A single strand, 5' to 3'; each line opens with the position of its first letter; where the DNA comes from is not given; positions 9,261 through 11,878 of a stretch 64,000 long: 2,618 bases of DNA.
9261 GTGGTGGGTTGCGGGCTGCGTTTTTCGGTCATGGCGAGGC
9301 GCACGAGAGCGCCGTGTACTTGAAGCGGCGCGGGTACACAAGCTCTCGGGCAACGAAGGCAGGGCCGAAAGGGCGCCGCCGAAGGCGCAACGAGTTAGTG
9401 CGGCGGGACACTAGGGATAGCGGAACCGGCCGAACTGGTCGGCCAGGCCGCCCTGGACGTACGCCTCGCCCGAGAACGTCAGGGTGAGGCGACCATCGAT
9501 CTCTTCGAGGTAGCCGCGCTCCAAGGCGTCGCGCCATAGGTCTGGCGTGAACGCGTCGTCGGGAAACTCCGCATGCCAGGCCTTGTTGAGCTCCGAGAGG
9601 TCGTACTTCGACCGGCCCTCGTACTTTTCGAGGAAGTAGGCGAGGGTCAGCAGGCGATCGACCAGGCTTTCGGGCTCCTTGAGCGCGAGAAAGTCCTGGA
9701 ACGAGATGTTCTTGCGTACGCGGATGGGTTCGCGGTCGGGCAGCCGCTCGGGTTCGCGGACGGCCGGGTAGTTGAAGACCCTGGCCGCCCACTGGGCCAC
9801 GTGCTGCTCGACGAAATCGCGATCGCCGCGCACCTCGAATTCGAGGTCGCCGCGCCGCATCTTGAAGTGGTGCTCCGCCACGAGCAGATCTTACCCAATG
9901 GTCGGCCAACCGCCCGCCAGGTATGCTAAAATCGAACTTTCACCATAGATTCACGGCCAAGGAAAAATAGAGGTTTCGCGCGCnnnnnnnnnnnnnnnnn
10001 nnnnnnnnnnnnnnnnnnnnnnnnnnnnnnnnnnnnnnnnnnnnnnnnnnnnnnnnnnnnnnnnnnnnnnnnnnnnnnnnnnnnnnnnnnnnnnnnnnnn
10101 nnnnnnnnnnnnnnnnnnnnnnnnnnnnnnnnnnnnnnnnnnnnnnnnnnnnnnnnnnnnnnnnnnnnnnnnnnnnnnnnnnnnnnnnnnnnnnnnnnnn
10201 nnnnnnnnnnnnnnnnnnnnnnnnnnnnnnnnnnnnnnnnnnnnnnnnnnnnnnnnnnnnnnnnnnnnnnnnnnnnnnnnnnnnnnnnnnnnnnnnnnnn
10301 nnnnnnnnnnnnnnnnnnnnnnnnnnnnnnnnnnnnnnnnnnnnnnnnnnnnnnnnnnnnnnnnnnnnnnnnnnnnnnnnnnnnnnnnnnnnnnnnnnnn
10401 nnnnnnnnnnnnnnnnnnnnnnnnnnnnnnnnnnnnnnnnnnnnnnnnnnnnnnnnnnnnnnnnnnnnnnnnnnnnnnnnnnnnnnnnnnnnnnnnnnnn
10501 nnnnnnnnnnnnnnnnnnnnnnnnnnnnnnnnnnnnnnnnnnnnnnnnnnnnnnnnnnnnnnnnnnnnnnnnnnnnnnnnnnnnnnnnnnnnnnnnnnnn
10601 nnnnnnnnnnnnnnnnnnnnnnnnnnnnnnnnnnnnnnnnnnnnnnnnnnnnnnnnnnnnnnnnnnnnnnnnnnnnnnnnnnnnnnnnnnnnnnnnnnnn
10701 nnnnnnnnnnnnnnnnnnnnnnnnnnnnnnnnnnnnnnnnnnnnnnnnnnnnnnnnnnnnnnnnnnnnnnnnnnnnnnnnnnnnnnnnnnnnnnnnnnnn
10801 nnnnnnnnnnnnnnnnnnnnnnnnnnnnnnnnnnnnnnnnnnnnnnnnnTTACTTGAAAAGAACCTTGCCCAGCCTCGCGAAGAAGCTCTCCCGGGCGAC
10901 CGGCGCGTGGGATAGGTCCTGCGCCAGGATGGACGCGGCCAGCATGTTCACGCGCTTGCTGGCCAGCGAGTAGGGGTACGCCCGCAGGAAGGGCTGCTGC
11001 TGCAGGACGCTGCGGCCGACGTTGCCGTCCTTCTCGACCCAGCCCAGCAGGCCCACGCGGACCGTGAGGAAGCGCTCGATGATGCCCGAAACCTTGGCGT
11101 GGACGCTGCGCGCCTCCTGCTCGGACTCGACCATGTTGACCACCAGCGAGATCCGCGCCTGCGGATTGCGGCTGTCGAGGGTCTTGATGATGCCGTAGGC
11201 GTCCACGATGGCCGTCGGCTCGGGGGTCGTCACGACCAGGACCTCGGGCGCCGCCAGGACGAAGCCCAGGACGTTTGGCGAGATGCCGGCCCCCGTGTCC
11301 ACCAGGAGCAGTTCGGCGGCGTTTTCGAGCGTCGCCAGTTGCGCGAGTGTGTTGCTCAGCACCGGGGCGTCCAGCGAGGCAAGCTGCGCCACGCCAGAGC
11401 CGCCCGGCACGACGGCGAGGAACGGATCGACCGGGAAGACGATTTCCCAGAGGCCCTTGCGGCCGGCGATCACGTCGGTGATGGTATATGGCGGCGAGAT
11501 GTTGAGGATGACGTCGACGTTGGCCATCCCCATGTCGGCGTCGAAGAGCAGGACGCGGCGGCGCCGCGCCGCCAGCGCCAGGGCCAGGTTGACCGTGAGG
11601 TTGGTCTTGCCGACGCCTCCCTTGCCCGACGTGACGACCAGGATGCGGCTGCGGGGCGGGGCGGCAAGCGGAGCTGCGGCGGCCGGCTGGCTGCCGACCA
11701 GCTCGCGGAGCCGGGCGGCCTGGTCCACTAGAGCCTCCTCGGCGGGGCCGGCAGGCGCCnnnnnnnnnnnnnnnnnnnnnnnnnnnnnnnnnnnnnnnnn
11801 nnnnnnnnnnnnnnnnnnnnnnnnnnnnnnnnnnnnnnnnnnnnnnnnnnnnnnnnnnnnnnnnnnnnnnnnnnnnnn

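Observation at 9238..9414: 177-bp MITE-like element whose terminal inverted repeats supply the stop codons of two convergent genes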

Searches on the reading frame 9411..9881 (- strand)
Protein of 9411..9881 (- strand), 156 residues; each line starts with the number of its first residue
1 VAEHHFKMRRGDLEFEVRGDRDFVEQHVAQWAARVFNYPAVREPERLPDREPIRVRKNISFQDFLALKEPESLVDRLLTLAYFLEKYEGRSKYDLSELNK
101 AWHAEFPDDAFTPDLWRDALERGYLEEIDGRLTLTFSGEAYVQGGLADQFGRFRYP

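Call 10: search_protein_families(library=pfam, proteins=[window:9411-9881:-], max_evalue=0.01)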
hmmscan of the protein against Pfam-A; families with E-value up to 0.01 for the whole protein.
window:9411-9881:- (156 aa): 0 families
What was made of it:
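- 9411..9881 (-): Convergent 156-aa gene of unknown function. It belongs to a small family found only in uncultured bacteria. The C-terminal domain looks like a winged helix. No Pfam match (call 10).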

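Call 12: find_encoding_contigs(protein=window:9411-9881:-, flank=6000, max_places=10)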
Protein window:9411-9881:- (156 aa): no gene with exactly this product is on record in the collection.

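Call 14: find_homologous_proteins(query=window:9411-9881:-)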
Query window:9411-9881:- (156 aa): 12 proteins with E <= 0.001 among 33 candidates.
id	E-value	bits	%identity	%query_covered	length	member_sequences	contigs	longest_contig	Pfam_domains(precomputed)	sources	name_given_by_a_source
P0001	4.9e-95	334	100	96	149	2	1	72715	-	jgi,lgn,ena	-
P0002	6.7e-68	246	70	98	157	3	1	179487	-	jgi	jgi:hypothetical protein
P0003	2.4e-64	234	70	96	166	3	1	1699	-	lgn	-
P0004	8.2e-58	213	68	93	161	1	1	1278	-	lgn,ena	-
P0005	3.9e-53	198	58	96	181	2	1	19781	-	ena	-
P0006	7.9e-52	194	47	97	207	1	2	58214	-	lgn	-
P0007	1.2e-49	186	58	96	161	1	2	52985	-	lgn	-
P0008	3.2e-48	182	45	96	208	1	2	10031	-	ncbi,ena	-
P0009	6.5e-48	181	50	96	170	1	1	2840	-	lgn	-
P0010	1.3e-47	180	45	96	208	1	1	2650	-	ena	-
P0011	1.2e-46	177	45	96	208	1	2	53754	-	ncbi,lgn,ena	-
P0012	2.6e-28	117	45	96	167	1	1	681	-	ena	-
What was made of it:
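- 9411..9881 (-): Twelve homologs among 5.8 billion protein clusters (call 14).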

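Call 15: find_encoding_contigs(protein=P0002, flank=5000, max_places=3)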
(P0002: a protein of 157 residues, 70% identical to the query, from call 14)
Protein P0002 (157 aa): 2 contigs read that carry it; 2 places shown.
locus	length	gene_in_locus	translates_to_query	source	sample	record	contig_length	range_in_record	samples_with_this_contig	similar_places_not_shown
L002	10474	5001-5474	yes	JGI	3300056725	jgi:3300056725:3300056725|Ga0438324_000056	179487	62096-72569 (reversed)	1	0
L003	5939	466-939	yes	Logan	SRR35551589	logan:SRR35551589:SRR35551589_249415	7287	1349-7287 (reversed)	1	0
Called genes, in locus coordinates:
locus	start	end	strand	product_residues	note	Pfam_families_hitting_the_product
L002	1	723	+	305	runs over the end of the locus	PF00669:Flagellin_N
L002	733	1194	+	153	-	PF02623:FliW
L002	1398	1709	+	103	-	PF02599:CsrA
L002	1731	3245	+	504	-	PF13401:AAA_22 (faint), PF00448:SRP54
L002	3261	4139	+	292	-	PF00142:Fer4_NifH (weak), PF10609:ParA, PF13614:AAA_31, PF01656:CbiA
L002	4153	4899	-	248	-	-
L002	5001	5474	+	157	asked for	-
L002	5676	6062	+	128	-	-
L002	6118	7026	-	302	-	-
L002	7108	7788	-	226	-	-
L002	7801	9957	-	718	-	PF08308:PEGA, PF13620:CarboxypepD_reg (faint), PF08308:PEGA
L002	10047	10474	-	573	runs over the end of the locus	-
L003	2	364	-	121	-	?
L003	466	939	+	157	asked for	-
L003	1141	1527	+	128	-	-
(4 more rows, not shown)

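Call 16: find_encoding_contigs(protein=P0005, flank=5000, max_places=3)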
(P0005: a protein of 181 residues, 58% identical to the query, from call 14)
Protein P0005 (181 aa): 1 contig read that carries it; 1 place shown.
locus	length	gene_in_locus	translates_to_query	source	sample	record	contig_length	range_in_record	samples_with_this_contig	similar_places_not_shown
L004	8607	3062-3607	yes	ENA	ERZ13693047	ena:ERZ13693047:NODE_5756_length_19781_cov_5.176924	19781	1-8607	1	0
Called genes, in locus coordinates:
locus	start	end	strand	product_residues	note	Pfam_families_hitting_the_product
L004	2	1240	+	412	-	?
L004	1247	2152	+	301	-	PF00142:Fer4_NifH (weak), PF06564:CBP_BcsQ (weak), PF10609:ParA, PF13614:AAA_31, PF01656:CbiA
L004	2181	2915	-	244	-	PF12844:HTH_19 (weak), PF13413:HTH_25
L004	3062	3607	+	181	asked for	-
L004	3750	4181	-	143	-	PF00160:Pro_isomerase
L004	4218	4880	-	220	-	PF04972:BON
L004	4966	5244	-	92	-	-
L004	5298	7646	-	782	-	PF14742:GDE_N_bis, PF06202:GDE_C (weak), PF22422:MGH1-like_GH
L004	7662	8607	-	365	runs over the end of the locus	PF13439:Glyco_transf_4, PF13579:Glyco_trans_4_4, PF00534:Glycos_transf_1, PF13692:Glyco_trans_1_4, PF13524:Glyco_trans_1_2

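Call 17: find_encoding_contigs(protein=P0006, flank=5000, max_places=3)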
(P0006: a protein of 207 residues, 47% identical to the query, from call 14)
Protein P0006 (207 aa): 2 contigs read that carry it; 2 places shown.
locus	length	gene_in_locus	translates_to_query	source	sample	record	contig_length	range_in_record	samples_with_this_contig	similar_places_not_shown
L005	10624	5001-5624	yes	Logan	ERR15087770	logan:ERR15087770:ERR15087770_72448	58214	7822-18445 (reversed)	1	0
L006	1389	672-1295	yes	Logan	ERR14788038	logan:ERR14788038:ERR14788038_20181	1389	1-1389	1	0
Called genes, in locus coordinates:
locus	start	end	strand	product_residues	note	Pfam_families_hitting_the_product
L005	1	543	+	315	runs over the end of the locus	PF00669:Flagellin_N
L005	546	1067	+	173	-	PF02623:FliW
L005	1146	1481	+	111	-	-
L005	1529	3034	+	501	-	PF00448:SRP54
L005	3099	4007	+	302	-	PF06564:CBP_BcsQ, PF09140:MipZ (faint), PF10609:ParA, PF13614:AAA_31, PF00142:Fer4_NifH, PF01656:CbiA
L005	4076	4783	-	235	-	PF12844:HTH_19, PF13413:HTH_25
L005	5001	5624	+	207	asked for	-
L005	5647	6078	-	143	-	PF00160:Pro_isomerase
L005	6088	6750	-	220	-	PF04972:BON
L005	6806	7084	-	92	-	-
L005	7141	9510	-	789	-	PF14742:GDE_N_bis, PF06202:GDE_C (weak), PF22422:MGH1-like_GH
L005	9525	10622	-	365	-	PF13439:Glyco_transf_4, PF13579:Glyco_trans_4_4, PF00534:Glycos_transf_1, PF13692:Glyco_trans_1_4, PF13524:Glyco_trans_1_2 (faint)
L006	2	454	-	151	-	?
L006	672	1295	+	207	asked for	-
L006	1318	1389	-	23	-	?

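Call 18: find_encoding_contigs(protein=P0007, flank=5000, max_places=3)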
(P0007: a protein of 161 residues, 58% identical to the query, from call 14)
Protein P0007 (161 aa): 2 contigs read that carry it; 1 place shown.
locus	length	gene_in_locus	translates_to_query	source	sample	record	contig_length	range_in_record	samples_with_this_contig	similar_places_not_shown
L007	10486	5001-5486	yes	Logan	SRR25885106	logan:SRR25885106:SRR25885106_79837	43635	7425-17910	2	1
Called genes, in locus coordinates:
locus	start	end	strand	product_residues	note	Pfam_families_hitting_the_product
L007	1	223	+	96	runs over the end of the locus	PF02599:CsrA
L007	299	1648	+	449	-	PF00448:SRP54, PF13401:AAA_22 (weak)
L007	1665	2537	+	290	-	PF00142:Fer4_NifH (weak), PF01656:CbiA, PF02374:ArsA_ATPase (weak), PF06564:CBP_BcsQ (faint), PF10609:ParA, PF13614:AAA_31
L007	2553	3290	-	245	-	PF12844:HTH_19, PF13413:HTH_25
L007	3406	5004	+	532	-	PF02463:SMC_N, PF13476:AAA_23, PF13555:AAA_29 (faint), PF13304:AAA_21 (faint), PF13401:AAA_22 (faint)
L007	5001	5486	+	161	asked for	-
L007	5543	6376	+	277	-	-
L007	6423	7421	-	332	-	-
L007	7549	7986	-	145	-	PF00160:Pro_isomerase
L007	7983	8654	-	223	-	PF04972:BON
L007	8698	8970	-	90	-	-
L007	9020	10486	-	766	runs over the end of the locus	PF14742:GDE_N_bis, PF06202:GDE_C (weak), PF22422:MGH1-like_GH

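Call 28: find_encoding_contigs(protein=P0001, flank=10000, max_places=10)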
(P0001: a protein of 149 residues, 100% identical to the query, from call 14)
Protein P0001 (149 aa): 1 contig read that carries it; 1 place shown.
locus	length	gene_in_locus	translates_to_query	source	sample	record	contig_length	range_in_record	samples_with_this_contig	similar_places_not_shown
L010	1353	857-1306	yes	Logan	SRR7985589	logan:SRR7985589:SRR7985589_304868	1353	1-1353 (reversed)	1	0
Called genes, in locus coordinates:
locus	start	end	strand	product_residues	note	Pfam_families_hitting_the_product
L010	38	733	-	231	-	PF12844:HTH_19, PF13413:HTH_25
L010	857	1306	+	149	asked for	-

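Call 29: find_encoding_contigs(protein=P0003, flank=5000, max_places=4)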
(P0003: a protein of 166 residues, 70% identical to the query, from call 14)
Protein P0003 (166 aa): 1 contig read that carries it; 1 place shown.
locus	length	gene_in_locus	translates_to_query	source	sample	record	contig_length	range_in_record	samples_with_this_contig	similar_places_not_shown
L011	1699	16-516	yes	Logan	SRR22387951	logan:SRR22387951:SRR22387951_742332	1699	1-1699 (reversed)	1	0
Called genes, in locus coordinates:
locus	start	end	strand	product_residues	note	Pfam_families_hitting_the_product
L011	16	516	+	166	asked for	-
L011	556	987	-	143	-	PF00160:Pro_isomerase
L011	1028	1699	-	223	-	?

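Call 30: find_encoding_contigs(protein=P0004, flank=5000, max_places=4)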
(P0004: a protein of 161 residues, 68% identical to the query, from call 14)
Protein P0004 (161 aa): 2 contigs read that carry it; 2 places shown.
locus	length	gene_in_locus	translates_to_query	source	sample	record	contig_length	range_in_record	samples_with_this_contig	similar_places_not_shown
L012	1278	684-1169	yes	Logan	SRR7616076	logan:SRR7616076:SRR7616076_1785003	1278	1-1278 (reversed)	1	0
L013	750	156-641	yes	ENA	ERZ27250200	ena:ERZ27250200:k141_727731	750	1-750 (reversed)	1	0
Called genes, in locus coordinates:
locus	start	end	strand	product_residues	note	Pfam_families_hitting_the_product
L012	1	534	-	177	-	PF12844:HTH_19 (weak), PF13413:HTH_25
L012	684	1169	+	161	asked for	-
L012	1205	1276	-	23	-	?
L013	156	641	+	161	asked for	-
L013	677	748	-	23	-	?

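Call 36: find_related_loci(query=A1, collection=genome_contigs, flank=4000)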
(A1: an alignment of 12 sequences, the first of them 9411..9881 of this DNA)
Query A1 (156 aa) in genome_contigs; peptide patterns used: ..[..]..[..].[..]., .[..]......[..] (x = any residue, [..] = any of these).
34 stretches matched a pattern; 2 encode a relative of the query (tblastn E <= 1e-3); 2 distinct loci.
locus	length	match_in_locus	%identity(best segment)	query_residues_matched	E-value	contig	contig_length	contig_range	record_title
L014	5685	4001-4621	45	1-150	2e-50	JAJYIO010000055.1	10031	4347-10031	MAG: bacterium isolate DBS2-1.bin124 NODE_13060_length_10031_cov_1.046244, whole genome shotgun sequence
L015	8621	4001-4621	45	1-150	3e-49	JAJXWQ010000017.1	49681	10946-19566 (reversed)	MAG: bacterium isolate BP5.bin90 NODE_1039_length_49681_cov_1.831598, whole genome shotgun sequence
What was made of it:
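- Tried and rejected: The only GTDB relatives are MAGs labelled simply 'bacterium' (call 36), so no phylum-level context was obtained.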

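Call 63: predict_structure(alignment_id=A1)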
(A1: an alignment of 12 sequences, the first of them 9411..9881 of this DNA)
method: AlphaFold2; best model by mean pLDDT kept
length: 156 residues; sequences in the alignment: 12
mean_pLDDT: 77.2   pTM: 0.55
mean pLDDT of the five models: 77.2, 76.8, 76.0, 74.3, 70.1
residues with pLDDT >= 90: 27; 70-90: 92; 50-70: 14; < 50: 23
segments of 3 or more residues with pLDDT < 50: 38-56, 153-156
pLDDT, mean of each block of 10 residues (from residue 1): 75 84 81 63 43 56 84 91 88 88 88 88 91 89 68 45
secondary structure, 60 per line:
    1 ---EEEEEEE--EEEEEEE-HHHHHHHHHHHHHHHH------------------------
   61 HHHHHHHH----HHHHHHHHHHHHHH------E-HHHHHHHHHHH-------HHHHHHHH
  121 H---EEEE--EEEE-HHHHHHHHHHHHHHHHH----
elements in order: E4-10 E13-19 H21-36 H61-68 H73-86 H95-105 H113-121 E125-128 E131-134 H136-152

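Call 65: fold_search(model_id=the predicted structure, library=pdb)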
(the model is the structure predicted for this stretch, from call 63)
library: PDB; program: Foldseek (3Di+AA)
matches with E <= 10: 706; with E <= 0.001: 0
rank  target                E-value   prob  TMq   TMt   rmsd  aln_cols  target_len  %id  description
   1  2co5_B                3.2e-02  0.99  0.37  0.55   5.1        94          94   18  F93 FROM STIV, a winged-helix DNA-binding protein (released 2006-05-31)
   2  2mc3_MODEL_1_A        3.8e-02  0.99  0.37  0.52   4.5        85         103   24  NMR solution structure of the winged-helix domain from MUS81 structure-specific endonuclease (released 2013-09-18)
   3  5ocn_C                5.1e-02  1.00  0.39  0.67   3.3        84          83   15  Crystal structure of the forkhead domain of human FOXN1 (released 2017-08-02)
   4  1fnn_A                7.0e-02  0.96  0.36  0.17   7.2       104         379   14  CRYSTAL STRUCTURE OF CDC6P FROM PYROBACULUM AEROPHILUM (released 2000-10-04)
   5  2hr3_A                1.0e-01  0.94  0.40  0.44  13.8       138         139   13  Crystal structure of putative transcriptional regulator protein from Pseudomonas aeruginosa PA01 at 2.4 A resolution (released 2006-09-19)
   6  2hr3_B                1.1e-01  0.93  0.39  0.44  14.3       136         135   13  Crystal structure of putative transcriptional regulator protein from Pseudomonas aeruginosa PA01 at 2.4 A resolution (released 2006-09-19)
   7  3hsr_B                1.1e-01  0.85  0.33  0.38  15.0       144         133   10  Crystal structure of Staphylococcus aureus protein SarZ in mixed disulfide form (released 2009-07-07)
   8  2zcw                  1.1e-01  0.63  0.33  0.28  14.4       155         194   13  Crystal Structure of TTHA1359, a Transcriptional Regulator, CRP/FNR family from Thermus thermophilus HB8 (released 2007-12-04)
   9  6ev0_A                1.3e-01  0.28  0.26  0.20  15.4       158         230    8  The Transcriptional Regulator PrfA from Listeria Monocytogenes in complex with a ring-fused 2-pyridone (AC129) (released 2018-05-02)
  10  7clf_A                1.4e-01  0.72  0.31  0.16  10.6       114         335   18  PigF with SAH (released 2021-07-28)
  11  2co5_A                1.4e-01  0.94  0.38  0.57   4.3        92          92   17  F93 FROM STIV, a winged-helix DNA-binding protein (released 2006-05-31)
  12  2pg4_B                1.4e-01  0.85  0.32  0.49   6.0        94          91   15  Crystal structure of a putative dna binding protein (ape_0880a) from aeropyrum pernix k1 at 2.21 A resolution (released 2007-04-24)
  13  1x19                  1.4e-01  0.57  0.31  0.16  12.7       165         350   13  Crystal structure of BchU involved in bacteriochlorophyll c biosynthesis (released 2006-07-18)
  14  2fxa_D                1.5e-01  0.82  0.33  0.33  13.9       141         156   16  Structure of the Protease Production Regulatory Protein hpr from Bacillus subtilis. (released 2006-03-14)
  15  5aiq_B                1.8e-01  0.57  0.30  0.34  17.0       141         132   16  Crystal structure of ligand-free NadR (released 2016-03-02)
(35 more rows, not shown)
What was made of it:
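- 9411..9881 (-): AlphaFold2 mean pLDDT 77; best Foldseek PDB matches are winged-helix domains at E about 0.03 (calls 63, 65).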

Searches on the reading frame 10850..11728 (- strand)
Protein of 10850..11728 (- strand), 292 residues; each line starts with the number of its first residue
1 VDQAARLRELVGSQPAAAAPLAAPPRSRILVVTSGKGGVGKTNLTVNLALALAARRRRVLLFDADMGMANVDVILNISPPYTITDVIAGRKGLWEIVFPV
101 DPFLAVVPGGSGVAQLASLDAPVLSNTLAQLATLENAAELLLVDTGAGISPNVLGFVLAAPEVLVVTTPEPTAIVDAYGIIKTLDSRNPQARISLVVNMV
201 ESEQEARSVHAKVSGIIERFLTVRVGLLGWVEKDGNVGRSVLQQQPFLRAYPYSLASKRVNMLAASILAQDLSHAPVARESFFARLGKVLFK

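Call 10: search_protein_families(library=pfam, proteins=[window:10850-11728:-], max_evalue=0.01)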
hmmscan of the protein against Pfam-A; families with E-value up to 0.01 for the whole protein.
window:10850-11728:- (292 aa): 7 families
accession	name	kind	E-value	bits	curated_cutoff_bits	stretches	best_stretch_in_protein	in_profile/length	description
PF01656.29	CbiA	-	7e-16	58.8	25.4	1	30-246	1-124/125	CobQ/CobB/MinD/ParA nucleotide binding domain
PF10609.15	ParA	-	1.2e-15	58.1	27.1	1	28-267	4-245/246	NUBPL iron-transfer P-loop NTPase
PF13614.12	AAA_31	-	3.8e-10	40.4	27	1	28-185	2-165/177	AAA domain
PF00142.24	Fer4_NifH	-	1.1e-05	25.5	25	1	33-91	5-63/271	4Fe-4S iron sulfur cluster binding proteins, NifH/frxC family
PF02374.21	ArsA_ATPase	-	4.8e-05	23.2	24.3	1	31-65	4-38/305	Anion-transporting ATPase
PF06564.18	CBP_BcsQ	-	0.00046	20.2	21.3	1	29-265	3-231/234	Cellulose biosynthesis protein BcsQ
PF07015.17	VirC1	-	0.00079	19.3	24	1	29-65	3-39/231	VirC1 protein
